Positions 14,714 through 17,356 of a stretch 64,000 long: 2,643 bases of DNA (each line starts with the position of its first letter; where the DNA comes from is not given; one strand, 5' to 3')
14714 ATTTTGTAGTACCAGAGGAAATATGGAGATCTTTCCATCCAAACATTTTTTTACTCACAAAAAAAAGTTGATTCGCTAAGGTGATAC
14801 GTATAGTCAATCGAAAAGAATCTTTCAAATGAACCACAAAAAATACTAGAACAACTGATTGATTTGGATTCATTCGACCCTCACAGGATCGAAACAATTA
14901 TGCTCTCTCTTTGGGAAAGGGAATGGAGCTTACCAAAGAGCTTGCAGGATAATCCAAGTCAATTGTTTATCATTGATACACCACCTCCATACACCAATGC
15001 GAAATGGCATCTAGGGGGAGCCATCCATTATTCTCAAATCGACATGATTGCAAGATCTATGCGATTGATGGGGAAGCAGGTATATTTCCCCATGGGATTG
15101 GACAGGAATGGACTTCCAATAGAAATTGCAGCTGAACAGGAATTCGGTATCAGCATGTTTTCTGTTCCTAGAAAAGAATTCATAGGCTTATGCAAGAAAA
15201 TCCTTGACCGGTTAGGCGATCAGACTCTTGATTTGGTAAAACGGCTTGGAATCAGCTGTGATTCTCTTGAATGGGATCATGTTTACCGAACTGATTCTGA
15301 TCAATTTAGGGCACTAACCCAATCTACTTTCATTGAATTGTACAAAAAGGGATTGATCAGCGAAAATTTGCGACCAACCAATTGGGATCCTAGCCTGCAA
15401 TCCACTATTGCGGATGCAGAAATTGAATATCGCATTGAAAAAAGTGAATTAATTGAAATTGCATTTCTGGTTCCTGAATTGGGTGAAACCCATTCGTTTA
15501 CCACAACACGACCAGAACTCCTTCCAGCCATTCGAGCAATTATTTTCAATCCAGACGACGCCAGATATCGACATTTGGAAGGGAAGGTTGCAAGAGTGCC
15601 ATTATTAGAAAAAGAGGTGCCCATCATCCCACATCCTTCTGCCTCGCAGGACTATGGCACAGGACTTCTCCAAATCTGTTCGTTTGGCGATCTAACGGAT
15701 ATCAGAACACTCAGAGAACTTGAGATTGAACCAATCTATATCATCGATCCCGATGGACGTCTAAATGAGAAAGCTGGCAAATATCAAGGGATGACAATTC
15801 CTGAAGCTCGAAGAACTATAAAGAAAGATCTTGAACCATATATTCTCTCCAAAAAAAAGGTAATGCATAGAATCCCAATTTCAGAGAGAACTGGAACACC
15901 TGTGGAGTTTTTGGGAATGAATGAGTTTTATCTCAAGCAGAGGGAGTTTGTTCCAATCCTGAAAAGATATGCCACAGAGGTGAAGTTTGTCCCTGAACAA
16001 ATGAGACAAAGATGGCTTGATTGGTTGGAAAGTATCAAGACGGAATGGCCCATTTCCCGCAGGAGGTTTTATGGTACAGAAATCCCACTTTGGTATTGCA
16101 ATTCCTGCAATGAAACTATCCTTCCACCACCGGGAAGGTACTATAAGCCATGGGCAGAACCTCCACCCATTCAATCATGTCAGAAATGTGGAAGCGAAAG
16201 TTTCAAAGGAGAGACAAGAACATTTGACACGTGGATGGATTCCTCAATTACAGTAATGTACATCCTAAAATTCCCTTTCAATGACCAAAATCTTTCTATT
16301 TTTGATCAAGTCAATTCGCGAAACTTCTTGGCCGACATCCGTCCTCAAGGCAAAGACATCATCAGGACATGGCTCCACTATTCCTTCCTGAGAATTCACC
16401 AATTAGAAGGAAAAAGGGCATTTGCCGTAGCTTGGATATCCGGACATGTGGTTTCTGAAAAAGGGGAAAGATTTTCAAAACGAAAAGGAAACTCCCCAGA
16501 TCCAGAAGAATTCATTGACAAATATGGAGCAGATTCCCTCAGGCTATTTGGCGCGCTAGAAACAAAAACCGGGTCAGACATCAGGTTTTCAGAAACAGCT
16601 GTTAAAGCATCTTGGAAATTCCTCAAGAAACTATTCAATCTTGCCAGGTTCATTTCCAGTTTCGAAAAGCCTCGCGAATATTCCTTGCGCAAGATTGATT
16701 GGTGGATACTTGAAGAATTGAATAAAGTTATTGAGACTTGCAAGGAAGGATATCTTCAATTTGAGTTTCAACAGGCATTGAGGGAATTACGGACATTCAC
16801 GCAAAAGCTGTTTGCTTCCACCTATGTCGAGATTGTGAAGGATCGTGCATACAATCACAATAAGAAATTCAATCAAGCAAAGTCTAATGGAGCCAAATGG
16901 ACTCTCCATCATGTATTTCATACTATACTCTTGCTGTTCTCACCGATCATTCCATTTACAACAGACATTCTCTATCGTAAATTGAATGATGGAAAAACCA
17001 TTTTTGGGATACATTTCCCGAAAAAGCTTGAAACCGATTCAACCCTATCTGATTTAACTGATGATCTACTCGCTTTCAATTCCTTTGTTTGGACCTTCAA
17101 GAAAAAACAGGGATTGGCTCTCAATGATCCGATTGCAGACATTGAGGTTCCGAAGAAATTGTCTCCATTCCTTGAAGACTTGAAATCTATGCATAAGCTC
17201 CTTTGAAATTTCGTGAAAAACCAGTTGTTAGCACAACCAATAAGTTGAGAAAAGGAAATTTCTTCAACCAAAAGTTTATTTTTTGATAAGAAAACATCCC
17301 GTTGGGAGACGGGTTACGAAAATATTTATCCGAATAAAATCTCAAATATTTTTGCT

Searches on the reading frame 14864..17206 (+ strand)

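Call 36: search_protein_families(library=pfam, proteins=[window:14864-17206:+], max_evalue=0.00001)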
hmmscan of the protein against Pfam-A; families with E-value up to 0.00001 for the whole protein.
window:14864-17206:+ (780 aa): 3 families
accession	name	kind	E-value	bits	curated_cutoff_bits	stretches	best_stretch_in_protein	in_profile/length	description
PF00133.28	tRNA-synt_1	-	2.2e-66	224.8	22.7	1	15-576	4-414/414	tRNA synthetases class I (I, L, M and V)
PF08264.19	Anticodon_1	-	5.3e-26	91.7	25.1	1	612-756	1-143/148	Anticodon-binding domain of tRNA ligase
PF09334.17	tRNA-synt_1g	-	8.8e-25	87.7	20.1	1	36-188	2-136/391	tRNA synthetases class I (M)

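Call 58: search_protein_families(library=ncbifam, proteins=[window:14864-17206:+], max_evalue=1e-10)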
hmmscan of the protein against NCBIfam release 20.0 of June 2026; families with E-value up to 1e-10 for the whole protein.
window:14864-17206:+ (780 aa): 15 families
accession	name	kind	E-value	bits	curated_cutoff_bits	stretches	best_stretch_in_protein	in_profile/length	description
NF009687.0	PRK13208.1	equivalog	1.7e-230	767.4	738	1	4-778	10-782/801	valine--tRNA ligase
TIGR00422.1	valS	equivalog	1e-163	546.5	612.1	1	2-761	3-756/863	valine--tRNA ligase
NF000540.1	alt_ValS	exception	4.4e-132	441.7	900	1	16-724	16-759/827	valine--tRNA ligase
NF004349.1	PRK05729.1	equivalog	3.2e-127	426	704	1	3-726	3-705/860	valine--tRNA ligase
TIGR00392.1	ileS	equivalog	5e-99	332.6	621.4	3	439-766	523-853/861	isoleucine--tRNA ligase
NF011492.0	PRK14900.1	equivalog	4.4e-83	279.8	1783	1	5-710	14-710/1044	valine--tRNA ligase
NF008957.0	PRK12300.1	subfamily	9.7e-47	159.5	677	2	16-233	12-241/946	leucine--tRNA ligase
NF040702.1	ileS_w_GNAT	exception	2.8e-45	154.4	1999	2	243-714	483-964/1100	isoleucine--tRNA ligase, N-acetyltransferase domain-containing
NF000257.1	MupA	exception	3.5e-44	150.8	1900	1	264-723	304-776/1024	mupirocin-resistant isoleucine--tRNA ligase MupA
NF000258.1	MupB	exception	3.4e-41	141.1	1900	1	255-723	299-778/1033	mupirocin-resistant isoleucine--tRNA ligase MupB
TIGR00395.1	leuS_arch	equivalog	4.8e-38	130.7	648.5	2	491-723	575-792/938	leucine--tRNA ligase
TIGR00396.1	leuS_bact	equivalog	1.5e-36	125.9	548.4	2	6-187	3-167/843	leucine--tRNA ligase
NF001100.0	PRK00133.1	equivalog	2e-30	105.9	587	2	338-710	173-505/676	methionine--tRNA ligase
TIGR00398.1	metG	equivalog_domain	6.6e-30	104.3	336.35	2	496-716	289-510/530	methionine--tRNA ligase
NF008900.0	PRK12267.1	equivalog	3.2e-19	68.9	598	0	485-708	250-477/648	methionine--tRNA ligase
